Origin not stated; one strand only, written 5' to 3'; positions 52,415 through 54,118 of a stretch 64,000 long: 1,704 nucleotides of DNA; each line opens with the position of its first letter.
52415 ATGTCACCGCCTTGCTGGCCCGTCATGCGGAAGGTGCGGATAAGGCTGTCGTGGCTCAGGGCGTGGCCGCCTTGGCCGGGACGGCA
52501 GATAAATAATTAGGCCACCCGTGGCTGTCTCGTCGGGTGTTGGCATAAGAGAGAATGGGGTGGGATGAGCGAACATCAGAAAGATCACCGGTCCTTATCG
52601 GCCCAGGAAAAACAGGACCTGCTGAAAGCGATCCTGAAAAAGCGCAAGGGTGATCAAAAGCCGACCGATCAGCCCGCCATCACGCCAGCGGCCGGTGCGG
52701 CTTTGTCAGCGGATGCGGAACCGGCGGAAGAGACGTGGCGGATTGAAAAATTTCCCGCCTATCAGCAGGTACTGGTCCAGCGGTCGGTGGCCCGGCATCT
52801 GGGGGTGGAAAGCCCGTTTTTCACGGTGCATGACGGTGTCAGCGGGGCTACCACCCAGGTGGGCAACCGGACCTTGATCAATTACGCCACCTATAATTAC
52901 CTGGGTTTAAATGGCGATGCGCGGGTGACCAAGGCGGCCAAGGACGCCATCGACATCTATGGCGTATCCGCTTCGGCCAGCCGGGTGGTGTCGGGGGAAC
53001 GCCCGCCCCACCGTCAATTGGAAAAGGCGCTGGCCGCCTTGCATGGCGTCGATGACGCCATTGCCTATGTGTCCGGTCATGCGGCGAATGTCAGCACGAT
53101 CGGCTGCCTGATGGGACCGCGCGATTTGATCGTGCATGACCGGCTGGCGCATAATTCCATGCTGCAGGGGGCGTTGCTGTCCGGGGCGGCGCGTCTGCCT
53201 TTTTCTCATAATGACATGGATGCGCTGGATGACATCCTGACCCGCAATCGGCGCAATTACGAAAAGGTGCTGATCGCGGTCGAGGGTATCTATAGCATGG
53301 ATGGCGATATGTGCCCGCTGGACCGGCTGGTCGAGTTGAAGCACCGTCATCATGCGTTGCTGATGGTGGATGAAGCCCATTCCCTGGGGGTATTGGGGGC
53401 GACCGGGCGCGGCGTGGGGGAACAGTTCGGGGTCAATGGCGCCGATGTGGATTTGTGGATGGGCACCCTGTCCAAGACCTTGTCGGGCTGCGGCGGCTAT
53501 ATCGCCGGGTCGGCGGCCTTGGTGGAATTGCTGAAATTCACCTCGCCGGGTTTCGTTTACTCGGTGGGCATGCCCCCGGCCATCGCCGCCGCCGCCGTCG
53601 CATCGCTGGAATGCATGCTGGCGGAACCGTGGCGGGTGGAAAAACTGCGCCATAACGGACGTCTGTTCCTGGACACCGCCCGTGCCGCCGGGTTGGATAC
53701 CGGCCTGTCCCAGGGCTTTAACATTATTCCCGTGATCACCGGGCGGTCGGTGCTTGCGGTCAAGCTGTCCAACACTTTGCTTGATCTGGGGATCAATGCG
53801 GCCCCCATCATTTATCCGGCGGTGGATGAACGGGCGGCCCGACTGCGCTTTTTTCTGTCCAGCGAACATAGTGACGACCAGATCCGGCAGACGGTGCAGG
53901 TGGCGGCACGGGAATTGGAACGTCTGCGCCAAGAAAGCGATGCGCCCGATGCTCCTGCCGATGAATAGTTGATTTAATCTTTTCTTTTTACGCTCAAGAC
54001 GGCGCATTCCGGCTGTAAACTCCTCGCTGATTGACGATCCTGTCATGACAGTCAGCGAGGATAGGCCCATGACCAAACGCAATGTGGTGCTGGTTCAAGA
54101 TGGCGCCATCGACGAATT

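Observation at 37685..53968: ~16 kb co-oriented cluster joining glycan-tailoring enzymes to a TE-less iterative PKS and a PLP chain-release enzyme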

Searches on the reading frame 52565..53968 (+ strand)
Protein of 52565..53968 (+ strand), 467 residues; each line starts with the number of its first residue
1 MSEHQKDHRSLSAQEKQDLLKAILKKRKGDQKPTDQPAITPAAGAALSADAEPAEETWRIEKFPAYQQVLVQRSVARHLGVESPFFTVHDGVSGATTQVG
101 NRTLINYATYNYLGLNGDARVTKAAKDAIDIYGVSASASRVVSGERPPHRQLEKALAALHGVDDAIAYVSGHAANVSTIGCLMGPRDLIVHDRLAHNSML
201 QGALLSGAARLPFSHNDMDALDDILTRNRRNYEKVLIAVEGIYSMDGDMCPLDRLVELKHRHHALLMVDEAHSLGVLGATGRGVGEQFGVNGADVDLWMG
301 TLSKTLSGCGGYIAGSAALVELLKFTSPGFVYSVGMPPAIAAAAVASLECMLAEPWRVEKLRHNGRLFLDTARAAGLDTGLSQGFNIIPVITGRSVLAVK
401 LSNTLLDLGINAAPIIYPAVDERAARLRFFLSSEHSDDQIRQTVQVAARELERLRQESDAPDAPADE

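Call 3: search_protein_families(library=pfam, proteins=[window:52565-53968:+])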
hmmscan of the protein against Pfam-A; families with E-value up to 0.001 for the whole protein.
window:52565-53968:+ (467 aa): 3 families
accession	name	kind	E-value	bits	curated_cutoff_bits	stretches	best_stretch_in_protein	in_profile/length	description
PF00155.27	Aminotran_1_2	-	2.8e-43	148.9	19.7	1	103-445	2-359/361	Aminotransferase class I and II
PF01053.26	Cys_Met_Meta_PP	-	1.2e-05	24.5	27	1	147-277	52-181/381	Cys/Met metabolism PLP-dependent enzyme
PF01041.23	DegT_DnrJ_EryC1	-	0.00013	21.7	19.8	1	148-286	25-161/360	DegT/DnrJ/EryC1/StrS aminotransferase family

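Call 11: search_protein_families(library=ncbifam, proteins=[window:52565-53968:+], max_evalue=0.001)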
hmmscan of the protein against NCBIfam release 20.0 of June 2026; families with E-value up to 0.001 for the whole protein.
window:52565-53968:+ (467 aa): 15 families
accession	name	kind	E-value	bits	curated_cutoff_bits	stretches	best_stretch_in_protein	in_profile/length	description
TIGR00858.1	bioF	equivalog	2.5e-101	339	426.45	1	95-445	14-362/365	8-amino-7-oxononanoate synthase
NF005394.0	PRK06939.1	equivalog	6.2e-89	298.5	460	1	95-449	34-389/397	glycine C-acetyltransferase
TIGR01825.1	gly_Cac_T_rel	subfamily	2.5e-87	293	535.4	1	89-446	20-374/385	BioF/Kbl family PLP-dependent acyltransferase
NF047600.1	SerpalmtaseCFB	equivalog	4.4e-82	275.9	640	1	77-453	19-391/395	serine palmitoyltransferase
NF047599.1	SerpalmtaseBetaP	equivalog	8.7e-82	274.9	500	1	72-449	13-388/394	serine palmitoyltransferase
TIGR01822.1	2am3keto_CoA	equivalog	2.2e-75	254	493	1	100-446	36-382/393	glycine C-acetyltransferase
TIGR01821.1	5aminolev_synth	equivalog_domain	5.8e-71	239.5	338.55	1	100-447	43-390/402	5-aminolevulinate synthase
NF047603.1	SerpalmtaseAlphaP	equivalog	2.3e-66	224.1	670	1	64-445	6-387/399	serine palmitoyltransferase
NF005526.0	PRK07179.1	equivalog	2.3e-48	164.8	428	1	106-451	58-396/407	alpha-hydroxyketone-type quorum-sensing autoinducer synthase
NF005697.0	PRK07505.1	subfamily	8.8e-41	139.8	342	1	89-446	35-394/405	hypothetical protein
NF004608.1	PRK05937.1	equivalog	2.8e-31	108.6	399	1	135-352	42-258/366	8-amino-7-oxononanoate synthase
NF004650.0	PRK05994.1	equivalog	6.2e-05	22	667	1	122-271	38-186/427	O-acetylhomoserine aminocarboxypropyltransferase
TIGR03588.1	PseC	equivalog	0.00014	20.9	423.5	1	150-286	33-171/380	UDP-4-amino-4,6-dideoxy-N-acetyl-beta-L-altrosamine transaminase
NF004627.0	PRK05968.1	subfamily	0.0002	20.4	508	1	142-193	58-109/389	hypothetical protein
NF000586.1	PRK00011.1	subfamily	0.00029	19.7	335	1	169-374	85-292/404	serine hydroxymethyltransferase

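Call 25: find_related_loci(query=window:52565-53968:+, collection=genome_contigs, flank=10000)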
Query window:52565-53968:+ (467 aa) in genome_contigs; peptide patterns used: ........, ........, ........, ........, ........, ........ (x = any residue, [..] = any of these).
82 stretches matched a pattern; 70 encode a relative of the query (tblastn E <= 1e-3); 70 distinct loci.
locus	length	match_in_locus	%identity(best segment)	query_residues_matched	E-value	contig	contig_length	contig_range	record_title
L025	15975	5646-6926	52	11-454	6e-149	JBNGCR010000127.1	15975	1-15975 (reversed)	MAG: Limnospira sp. isolate E05-005 bin49.fa-127, whole genome shotgun sequence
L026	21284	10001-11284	51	10-454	1e-148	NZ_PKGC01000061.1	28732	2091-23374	Arthrospira platensis PCC 7345 scaffold_61, whole genome shotgun sequence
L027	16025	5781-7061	52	11-454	1e-147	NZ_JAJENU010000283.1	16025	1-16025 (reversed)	Lyngbya sp. CCY1209 NODE_1112249_length_16025_cov_61.9647, whole genome shotgun sequence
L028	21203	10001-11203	54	55-455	6e-148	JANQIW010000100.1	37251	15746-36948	MAG: Prochloraceae cyanobacterium PL24a_bin.78 k99_8954153, whole genome shotgun sequence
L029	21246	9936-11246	51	1-454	1e-146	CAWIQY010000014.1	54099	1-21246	MAG: uncultured cyanobacterium isolate MFD03250.bin.1.144 genome assembly, contig: contig_29368, whole genome shotgun se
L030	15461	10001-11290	52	33-456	9e-147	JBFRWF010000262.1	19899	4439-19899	MAG: Xenococcaceae cyanobacterium isolate 08_in_wi_poop_bin.1 08InWiPooB1_c_000001482674, whole genome shotgun sequence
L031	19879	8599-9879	50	11-454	5e-145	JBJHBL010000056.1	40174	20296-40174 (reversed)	MAG: Limnoraphis sp. isolate SF2967_J5348.semibin_refined.053 NODE_1098_length_40174_cov_2.202088, whole genome shotgun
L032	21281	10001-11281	50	11-454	4e-145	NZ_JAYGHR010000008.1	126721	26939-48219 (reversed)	Limnoraphis robusta BA-68 BA1 NODE_14_length_126721_cov_22.677354, whole genome shotgun sequence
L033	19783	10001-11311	50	1-454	4e-145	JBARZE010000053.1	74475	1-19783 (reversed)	MAG: Microcoleaceae cyanobacterium isolate MFD12149_ilm_asm_bin22 k127_82845, whole genome shotgun sequence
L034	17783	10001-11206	54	63-464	7e-145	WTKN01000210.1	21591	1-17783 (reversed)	MAG: Moorena sp. SS36440bin_2 NODE_130_length_21591_cov_30.581352, whole genome shotgun sequence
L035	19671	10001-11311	51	1-454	1e-144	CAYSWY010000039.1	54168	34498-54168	MAG TPA_asm: uncultured Lyngbya sp. isolate SRP063590_co1_198 genome assembly, contig: NODE_543_length_54168_cov_206.328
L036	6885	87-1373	49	11-456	1e-144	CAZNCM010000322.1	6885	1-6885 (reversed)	MAG TPA_asm: uncultured Lyngbya sp. isolate SRP063590_co1_67 genome assembly, contig: NODE_11735_length_6885_cov_4.01142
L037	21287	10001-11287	49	11-456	3e-144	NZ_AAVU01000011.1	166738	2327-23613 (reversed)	Lyngbya sp. PCC 8106 1099428180528, whole genome shotgun sequence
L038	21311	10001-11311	48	1-454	3e-144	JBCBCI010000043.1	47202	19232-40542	MAG: Cyanobacteria bacterium J06592_8 NODE_43_length_47202_cov_13.509645, whole genome shotgun sequence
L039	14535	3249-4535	49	11-456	2e-144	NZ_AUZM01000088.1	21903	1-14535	Lyngbya aestuarii BL J laest3.contig.87, whole genome shotgun sequence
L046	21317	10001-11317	51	21-453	7e-142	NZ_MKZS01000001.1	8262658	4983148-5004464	Moorena bouillonii PNG strain PNG5-198 Ga0081470_101, whole genome shotgun sequence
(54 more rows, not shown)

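Call 30: search_protein_families(library=pfam, proteins=[L037:7424-9190:+, L037:9495-9971:+, L037:9971-11293:+, L037:11669-13261:+, L026:7563-9344:+, L026:9510-9974:+, L026:11345-12928:+, L046:9626-11359:+, L046:11865-13463:+, L046:7393-9300:-], max_evalue=0.001)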
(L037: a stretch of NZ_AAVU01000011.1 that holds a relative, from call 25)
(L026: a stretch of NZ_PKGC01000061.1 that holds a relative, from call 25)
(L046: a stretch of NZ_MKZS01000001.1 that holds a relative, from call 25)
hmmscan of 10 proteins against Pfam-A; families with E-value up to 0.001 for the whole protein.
L037:7424-9190:+ (588 aa): 3 families
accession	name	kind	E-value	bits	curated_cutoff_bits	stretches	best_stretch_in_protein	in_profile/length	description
PF00501.34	AMP-binding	-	1.9e-68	231.5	29.9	1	39-414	19-384/384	AMP-binding enzyme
PF23024.1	AMP-dom_DIP2-like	-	1.5e-10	41.5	27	1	458-509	2-49/110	Disco-interacting protein 2-like, AMP domain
PF24919.1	Mug62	-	3.6e-09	36.9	27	1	465-584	31-148/164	Meiotically up-regulated gene 62 protein-like domain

L037:9495-9971:+ (158 aa): 2 families
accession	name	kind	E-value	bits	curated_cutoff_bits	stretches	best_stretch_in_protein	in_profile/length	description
PF00550.31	PP-binding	-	5.2e-17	62.3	20.8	1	42-107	2-67/67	Phosphopantetheine attachment site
PF23297.2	ACP_SdgA_C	-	0.0003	21.3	27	1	34-86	6-58/95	Highly reducing polyketide synthase sdgA, C-terminal ACP domain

L037:9971-11293:+ (440 aa): 2 families
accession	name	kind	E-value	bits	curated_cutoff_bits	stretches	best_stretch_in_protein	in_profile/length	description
PF00155.27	Aminotran_1_2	-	1.4e-46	159.8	19.7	1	86-428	2-359/361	Aminotransferase class I and II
PF00266.25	Aminotran_5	-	4.8e-05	22.9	21.5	1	103-258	14-181/371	Aminotransferase class-V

L037:11669-13261:+ (530 aa): 3 families
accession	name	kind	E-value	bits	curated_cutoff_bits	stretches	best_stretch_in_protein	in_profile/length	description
PF13282.11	DUF4070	-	4.6e-49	166.6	22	1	360-502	1-143/144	Domain of unknown function (DUF4070)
PF04055.27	Radical_SAM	-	1.2e-17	65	29.5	1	173-330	2-155/166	Radical SAM superfamily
PF02310.24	B12-binding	-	1.7e-11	44.4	32.1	1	21-127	3-118/121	B12 binding domain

L026:7563-9344:+ (593 aa): 3 families
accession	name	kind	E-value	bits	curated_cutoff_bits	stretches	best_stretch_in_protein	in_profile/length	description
PF00501.34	AMP-binding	-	2.3e-68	231.2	29.9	1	21-416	5-384/384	AMP-binding enzyme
PF23024.1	AMP-dom_DIP2-like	-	9.2e-10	39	27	1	460-509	2-47/110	Disco-interacting protein 2-like, AMP domain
PF24919.1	Mug62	-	4e-09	36.8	27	1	466-590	30-149/164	Meiotically up-regulated gene 62 protein-like domain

L026:9510-9974:+ (154 aa): 2 families
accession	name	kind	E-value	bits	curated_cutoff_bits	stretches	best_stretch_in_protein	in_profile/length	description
PF00550.31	PP-binding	-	2.4e-19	69.8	20.8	1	38-103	2-67/67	Phosphopantetheine attachment site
PF23297.2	ACP_SdgA_C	-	1.3e-05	25.6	27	1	32-105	8-81/95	Highly reducing polyketide synthase sdgA, C-terminal ACP domain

L026:11345-12928:+ (527 aa): 3 families
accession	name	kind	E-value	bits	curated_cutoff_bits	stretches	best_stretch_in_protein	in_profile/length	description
PF13282.11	DUF4070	-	8.9e-50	168.9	22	1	364-508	1-143/144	Domain of unknown function (DUF4070)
PF04055.27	Radical_SAM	-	4.1e-17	63.3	29.5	1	177-334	2-155/166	Radical SAM superfamily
PF02310.24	B12-binding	-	5.7e-15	55.6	32.1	1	31-130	10-118/121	B12 binding domain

L046:9626-11359:+ (577 aa): 5 families
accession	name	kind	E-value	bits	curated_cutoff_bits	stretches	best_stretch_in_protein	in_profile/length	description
PF00155.27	Aminotran_1_2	-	8.1e-48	163.9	19.7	1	214-553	2-356/361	Aminotransferase class I and II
PF00550.31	PP-binding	-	1.2e-15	58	20.8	1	48-113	2-67/67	Phosphopantetheine attachment site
PF23297.2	ACP_SdgA_C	-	6.5e-07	29.8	27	1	39-123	5-89/95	Highly reducing polyketide synthase sdgA, C-terminal ACP domain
PF00266.25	Aminotran_5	-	5.2e-06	26.1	21.5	1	260-386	45-181/371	Aminotransferase class-V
PF01053.26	Cys_Met_Meta_PP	-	0.00052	19.1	27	1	257-388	51-181/381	Cys/Met metabolism PLP-dependent enzyme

L046:11865-13463:+ (532 aa): 3 families
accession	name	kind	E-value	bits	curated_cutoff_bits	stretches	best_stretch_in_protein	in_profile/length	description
PF13282.11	DUF4070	-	5.2e-51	172.9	22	1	363-503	1-143/144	Domain of unknown function (DUF4070)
PF04055.27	Radical_SAM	-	1.2e-18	68.3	29.5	1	175-340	1-162/166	Radical SAM superfamily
PF02310.24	B12-binding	-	1e-13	51.6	32.1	1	27-130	6-118/121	B12 binding domain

L046:7393-9300:- (635 aa): 2 families
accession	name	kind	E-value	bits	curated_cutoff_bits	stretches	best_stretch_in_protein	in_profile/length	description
PF00501.34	AMP-binding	-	3.8e-66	223.9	29.9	1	48-450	5-384/384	AMP-binding enzyme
PF23024.1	AMP-dom_DIP2-like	-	1.8e-07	31.6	27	1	495-607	3-107/110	Disco-interacting protein 2-like, AMP domain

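Call 45: search_solved_structures(query=window:52565-53968:+, max_evalue=1e-20)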
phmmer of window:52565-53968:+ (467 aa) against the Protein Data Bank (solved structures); distinct sequences matched with E-value up to 1e-20: 54.
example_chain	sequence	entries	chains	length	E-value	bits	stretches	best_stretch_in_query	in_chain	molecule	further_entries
3a2b_A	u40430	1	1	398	2.9e-63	217.7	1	96-449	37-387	Serine palmitoyltransferase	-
8guh_A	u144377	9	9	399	2.9e-63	217.7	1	96-449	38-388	Serine palmitoyltransferase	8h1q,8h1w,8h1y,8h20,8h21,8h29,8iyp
8s1y_A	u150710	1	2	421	3.1e-62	214.3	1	95-446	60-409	8-amino-7-oxononanoate synthase/2-amino-3-ketobutyrate coenzyme A ligase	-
7poa_A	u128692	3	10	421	8e-62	212.9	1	95-446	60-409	8-amino-7-oxononanoate synthase/2-amino-3-ketobutyrate coenzyme A ligase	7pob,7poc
2x8u_A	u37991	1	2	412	3.7e-58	200.8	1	66-444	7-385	SERINE PALMITOYLTRANSFERASE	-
1fc4_A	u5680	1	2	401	2.5e-57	198.1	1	67-449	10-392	2-AMINO-3-KETOBUTYRATE CONENZYME A LIGASE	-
7k0i_B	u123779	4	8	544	9.5e-55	189.6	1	102-440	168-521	Serine palmitoyltransferase 2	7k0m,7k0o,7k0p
6m4n_B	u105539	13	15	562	1e-54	189.5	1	102-440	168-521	Serine palmitoyltransferase 2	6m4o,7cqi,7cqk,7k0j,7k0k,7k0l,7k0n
3tqx_A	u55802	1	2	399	4.5e-54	187.4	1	94-446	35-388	2-amino-3-ketobutyrate coenzyme A ligase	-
7x98_A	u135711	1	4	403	1.4e-52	182.4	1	107-448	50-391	5-aminolevulinate synthase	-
2jgt_A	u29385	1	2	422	1.9e-52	182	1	46-443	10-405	SERINE PALMITOYLTRANSFERASE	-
2jg2_A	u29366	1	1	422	1.9e-52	182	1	46-443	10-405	SERINE PALMITOYLTRANSFERASE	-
2w8j_A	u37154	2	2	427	2.2e-52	181.8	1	46-443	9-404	SERINE PALMITOYLTRANSFERASE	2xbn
2w8t_A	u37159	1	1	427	4e-52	181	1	46-443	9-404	SERINE PALMITOYLTRANSFERASE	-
2w8u_A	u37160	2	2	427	5.7e-52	180.5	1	46-443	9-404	SERINE PALMITOYLTRANSFERASE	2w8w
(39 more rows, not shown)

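Call 55: find_homologous_proteins(query=window:52565-53968:+, max_evalue=1e-60)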
Query window:52565-53968:+ (467 aa): 7958 proteins with E <= 1e-60 among 8000 candidates; the best 120 are listed.
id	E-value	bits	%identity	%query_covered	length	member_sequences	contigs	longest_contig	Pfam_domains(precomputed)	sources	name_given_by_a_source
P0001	0.0e+0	1037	100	100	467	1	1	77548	PF00155.28,PF01053.27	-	-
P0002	9.7e-224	761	76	97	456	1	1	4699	PF00155.28,PF01053.27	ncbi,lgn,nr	ncbi:MAG TPA: aminotransferase class I/II-fold pyridoxal phosphate-dependent enzyme [Magnetospirillu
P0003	5.0e-216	736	73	98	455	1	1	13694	PF00155.28,PF01053.27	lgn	-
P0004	3.3e-213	727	72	97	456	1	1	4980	PF00155.28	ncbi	-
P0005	1.2e-211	722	72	96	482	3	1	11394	PF00155.28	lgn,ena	-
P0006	1.4e-204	698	71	99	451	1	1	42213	PF00155.28,PF01053.27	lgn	-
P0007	3.1e-203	694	70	97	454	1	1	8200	PF00155.28,PF01053.27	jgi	jgi:8-amino-7-oxononanoate synthase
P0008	8.6e-202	689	68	97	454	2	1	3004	PF00155.28,PF01212.28,PF01053.27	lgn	-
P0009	1.7e-192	658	66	98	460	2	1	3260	PF00155.28,PF01053.27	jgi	jgi:8-amino-7-oxononanoate synthase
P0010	2.3e-191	655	66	98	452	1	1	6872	PF00155.28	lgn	-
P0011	3.3e-191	654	65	97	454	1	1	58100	PF00155.28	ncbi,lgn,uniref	ncbi:aminotransferase class I/II-fold pyridoxal phosphate-dependent enzyme [Dongia sp.]|uniref:amino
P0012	6.0e-190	650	65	97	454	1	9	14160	PF00155.28,PF01053.27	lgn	-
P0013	1.2e-189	649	65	97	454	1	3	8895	PF00155.28,PF01053.27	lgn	-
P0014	1.3e-189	649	65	97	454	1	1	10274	PF00155.28,PF01053.27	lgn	-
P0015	1.5e-189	649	66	97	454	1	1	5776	PF00155.28,PF01053.27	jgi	jgi:8-amino-7-oxononanoate synthase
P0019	7.3e-187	640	64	98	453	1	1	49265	PF00155.28,PF01053.27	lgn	-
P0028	4.0e-175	601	63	96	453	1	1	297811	PF00155.28,PF01212.28,PF01053.27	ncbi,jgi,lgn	-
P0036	2.4e-173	595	59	99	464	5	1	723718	PF00155.28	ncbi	-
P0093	4.4e-160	552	62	85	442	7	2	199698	PF00155.28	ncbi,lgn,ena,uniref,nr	ncbi:aminotransferase class I/II-fold pyridoxal phosphate-dependent enzyme [Cupriavidus basilensis]|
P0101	6.7e-160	551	56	97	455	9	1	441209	PF00155.28,PF01053.27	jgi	jgi:8-amino-7-oxononanoate synthase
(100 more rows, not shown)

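Call 56: find_encoding_contigs(protein=P0006, flank=10000, max_places=2)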
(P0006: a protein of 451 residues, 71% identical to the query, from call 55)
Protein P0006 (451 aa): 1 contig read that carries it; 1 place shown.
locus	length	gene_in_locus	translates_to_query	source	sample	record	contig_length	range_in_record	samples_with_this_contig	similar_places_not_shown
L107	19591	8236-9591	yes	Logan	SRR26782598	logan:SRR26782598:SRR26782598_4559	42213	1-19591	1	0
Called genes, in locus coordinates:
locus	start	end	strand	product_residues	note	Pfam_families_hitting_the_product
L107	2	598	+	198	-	?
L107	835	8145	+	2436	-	PF00109:ketoacyl-synt, PF02801:Ketoacyl-synt_C, PF16197:KAsynt_C_assoc, PF00698:Acyl_transf_1, PF21089:PKS_DH_N, PF14765:PS-DH, PF08240:ADH_N, PF00107:ADH_zinc_N, +7 more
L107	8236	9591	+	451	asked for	PF00155:Aminotran_1_2, PF01053:Cys_Met_Meta_PP (weak)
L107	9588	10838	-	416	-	PF05159:Capsule_synth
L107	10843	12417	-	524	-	PF00884:Sulfatase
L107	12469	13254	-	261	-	PF00106:adh_short, PF08659:KR, PF13561:adh_short_C2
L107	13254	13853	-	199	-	PF00583:Acetyltransf_1, PF13508:Acetyltransf_7, PF08445:FR47, PF13673:Acetyltransf_10 (weak)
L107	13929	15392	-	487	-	-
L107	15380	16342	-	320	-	PF13692:Glyco_trans_1_4, PF00534:Glycos_transf_1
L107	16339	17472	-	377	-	PF04230:PS_pyruv_trans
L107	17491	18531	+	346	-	PF13489:Methyltransf_23 (faint), PF08242:Methyltransf_12 (weak)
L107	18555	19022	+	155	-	-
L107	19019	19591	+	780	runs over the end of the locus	PF04230:PS_pyruv_trans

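Call 57: find_encoding_contigs(protein=P0011, flank=10000, max_places=2)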
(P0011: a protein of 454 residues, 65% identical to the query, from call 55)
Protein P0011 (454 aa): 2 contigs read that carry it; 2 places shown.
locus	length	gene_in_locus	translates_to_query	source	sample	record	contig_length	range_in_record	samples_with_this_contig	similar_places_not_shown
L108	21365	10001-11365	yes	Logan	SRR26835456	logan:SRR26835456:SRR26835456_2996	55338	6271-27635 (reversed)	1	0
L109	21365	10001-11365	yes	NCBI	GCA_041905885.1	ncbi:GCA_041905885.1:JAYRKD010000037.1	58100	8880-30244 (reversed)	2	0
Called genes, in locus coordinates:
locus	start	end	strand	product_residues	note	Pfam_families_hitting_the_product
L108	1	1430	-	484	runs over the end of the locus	PF13439:Glyco_transf_4, PF13579:Glyco_trans_4_4, PF00534:Glycos_transf_1, PF13692:Glyco_trans_1_4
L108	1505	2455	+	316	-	PF00534:Glycos_transf_1, PF13692:Glyco_trans_1_4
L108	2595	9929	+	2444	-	PF00109:ketoacyl-synt, PF02801:Ketoacyl-synt_C, PF16197:KAsynt_C_assoc, PF00698:Acyl_transf_1, PF21089:PKS_DH_N, PF14765:PS-DH, PF08240:ADH_N, PF00107:ADH_zinc_N, +5 more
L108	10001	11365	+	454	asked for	PF00155:Aminotran_1_2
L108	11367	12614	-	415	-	PF05159:Capsule_synth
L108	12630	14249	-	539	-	PF00884:Sulfatase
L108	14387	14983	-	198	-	PF00583:Acetyltransf_1, PF13508:Acetyltransf_7, PF08445:FR47 (weak), PF13673:Acetyltransf_10 (weak)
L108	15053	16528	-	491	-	-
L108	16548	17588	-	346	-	PF02350:Epimerase_2, PF13579:Glyco_trans_4_4 (weak)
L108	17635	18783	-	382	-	PF02350:Epimerase_2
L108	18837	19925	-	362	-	PF00056:Ldh_1_N (weak), PF00106:adh_short (weak), PF01370:Epimerase, PF02719:Polysacc_synt_2, PF04321:RmlD_sub_bind, PF01073:3Beta_HSD, PF13460:NAD_binding_10 (weak), PF16363:GDP_Man_Dehyd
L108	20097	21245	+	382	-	PF01370:Epimerase, PF16363:GDP_Man_Dehyd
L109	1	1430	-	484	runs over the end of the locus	PF13439:Glyco_transf_4, PF13579:Glyco_trans_4_4, PF00534:Glycos_transf_1, PF13692:Glyco_trans_1_4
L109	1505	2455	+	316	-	PF00534:Glycos_transf_1, PF13692:Glyco_trans_1_4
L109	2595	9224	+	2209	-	PF00109:ketoacyl-synt, PF02801:Ketoacyl-synt_C, PF16197:KAsynt_C_assoc, PF00698:Acyl_transf_1, PF21089:PKS_DH_N, PF14765:PS-DH, PF08240:ADH_N, PF00107:ADH_zinc_N, +4 more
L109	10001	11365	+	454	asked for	PF00155:Aminotran_1_2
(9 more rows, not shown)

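Call 58: find_encoding_contigs(protein=P0093, flank=10000, max_places=2)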
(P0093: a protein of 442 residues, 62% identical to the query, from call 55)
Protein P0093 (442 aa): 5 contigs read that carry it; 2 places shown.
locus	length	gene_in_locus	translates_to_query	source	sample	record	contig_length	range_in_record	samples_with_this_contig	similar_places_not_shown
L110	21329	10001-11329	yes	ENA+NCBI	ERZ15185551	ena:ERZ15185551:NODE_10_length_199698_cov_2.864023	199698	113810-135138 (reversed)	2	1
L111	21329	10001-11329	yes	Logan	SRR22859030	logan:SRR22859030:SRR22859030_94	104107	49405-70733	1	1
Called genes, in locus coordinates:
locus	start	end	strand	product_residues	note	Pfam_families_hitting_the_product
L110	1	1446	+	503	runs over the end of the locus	PF00884:Sulfatase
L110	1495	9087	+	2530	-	PF00109:ketoacyl-synt, PF02801:Ketoacyl-synt_C, PF16197:KAsynt_C_assoc, PF00698:Acyl_transf_1, PF21089:PKS_DH_N, PF14765:PS-DH, PF00107:ADH_zinc_N, PF13602:ADH_zinc_N_2, +6 more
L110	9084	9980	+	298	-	PF03331:LpxC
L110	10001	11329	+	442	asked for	PF00155:Aminotran_1_2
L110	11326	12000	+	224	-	-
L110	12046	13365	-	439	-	PF04413:Glycos_transf_N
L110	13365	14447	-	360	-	PF01075:Glyco_transf_9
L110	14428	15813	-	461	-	PF02878:PGM_PMM_I, PF02879:PGM_PMM_II, PF02880:PGM_PMM_III, PF00408:PGM_PMM_IV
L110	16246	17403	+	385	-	PF13477:Glyco_trans_4_2, PF13439:Glyco_transf_4, PF13579:Glyco_trans_4_4, PF20706:GT4-conflict, PF00534:Glycos_transf_1, PF13692:Glyco_trans_1_4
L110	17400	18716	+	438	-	PF02397:Bac_transf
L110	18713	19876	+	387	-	PF13439:Glyco_transf_4, PF13477:Glyco_trans_4_2, PF13579:Glyco_trans_4_4, PF20706:GT4-conflict, PF00534:Glycos_transf_1, PF13692:Glyco_trans_1_4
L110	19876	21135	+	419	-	PF01943:Polysacc_synt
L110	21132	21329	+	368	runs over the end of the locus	PF13439:Glyco_transf_4, PF13579:Glyco_trans_4_4, PF20706:GT4-conflict, PF00534:Glycos_transf_1, PF13692:Glyco_trans_1_4, PF13524:Glyco_trans_1_2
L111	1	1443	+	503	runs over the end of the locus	PF00884:Sulfatase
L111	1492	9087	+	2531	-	PF00109:ketoacyl-synt, PF02801:Ketoacyl-synt_C, PF16197:KAsynt_C_assoc, PF00698:Acyl_transf_1, PF21089:PKS_DH_N, PF14765:PS-DH, PF00107:ADH_zinc_N, PF13602:ADH_zinc_N_2, +6 more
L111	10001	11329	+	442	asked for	PF00155:Aminotran_1_2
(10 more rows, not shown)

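Call 75: find_encoding_contigs(protein=P0028, flank=10000, max_places=1)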
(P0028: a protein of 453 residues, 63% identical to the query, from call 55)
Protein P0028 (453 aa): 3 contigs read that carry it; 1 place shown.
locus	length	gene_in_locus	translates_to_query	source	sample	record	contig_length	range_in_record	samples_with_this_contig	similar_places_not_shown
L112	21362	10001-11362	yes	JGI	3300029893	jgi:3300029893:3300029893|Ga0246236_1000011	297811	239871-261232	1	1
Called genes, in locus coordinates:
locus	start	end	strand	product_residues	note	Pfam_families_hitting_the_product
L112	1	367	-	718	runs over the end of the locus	PF00413:Peptidase_M10, PF16313:DUF4953 (weak), PF08548:Peptidase_M10_C, PF00353:HemolysinCabind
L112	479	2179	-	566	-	PF02563:Poly_export, PF10531:SLBB, PF22461:SLBB_2 (weak)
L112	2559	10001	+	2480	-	PF00109:ketoacyl-synt, PF02801:Ketoacyl-synt_C, PF16197:KAsynt_C_assoc, PF22621:CurL-like_PKS_C, PF00698:Acyl_transf_1, PF21089:PKS_DH_N, PF14765:PS-DH, PF22953:SpnB_Rossmann, +7 more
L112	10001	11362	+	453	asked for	PF00155:Aminotran_1_2, PF01212:Beta_elim_lyase (weak), PF01053:Cys_Met_Meta_PP (weak)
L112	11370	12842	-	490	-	-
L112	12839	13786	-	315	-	PF24793:GINT1_N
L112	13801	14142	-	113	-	PF16587:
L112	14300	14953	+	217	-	PF00583:Acetyltransf_1, PF13508:Acetyltransf_7, PF08445:FR47 (faint), PF13673:Acetyltransf_10 (weak)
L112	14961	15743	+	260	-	PF00106:adh_short, PF08659:KR (weak), PF13561:adh_short_C2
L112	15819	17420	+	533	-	PF00884:Sulfatase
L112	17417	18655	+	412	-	PF05159:Capsule_synth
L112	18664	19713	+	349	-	PF00953:Glycos_transf_4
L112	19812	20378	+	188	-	PF13580:SIS_2, PF01380:SIS (weak)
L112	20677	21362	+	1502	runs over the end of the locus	PF05860:TPS, PF18888:DUF5650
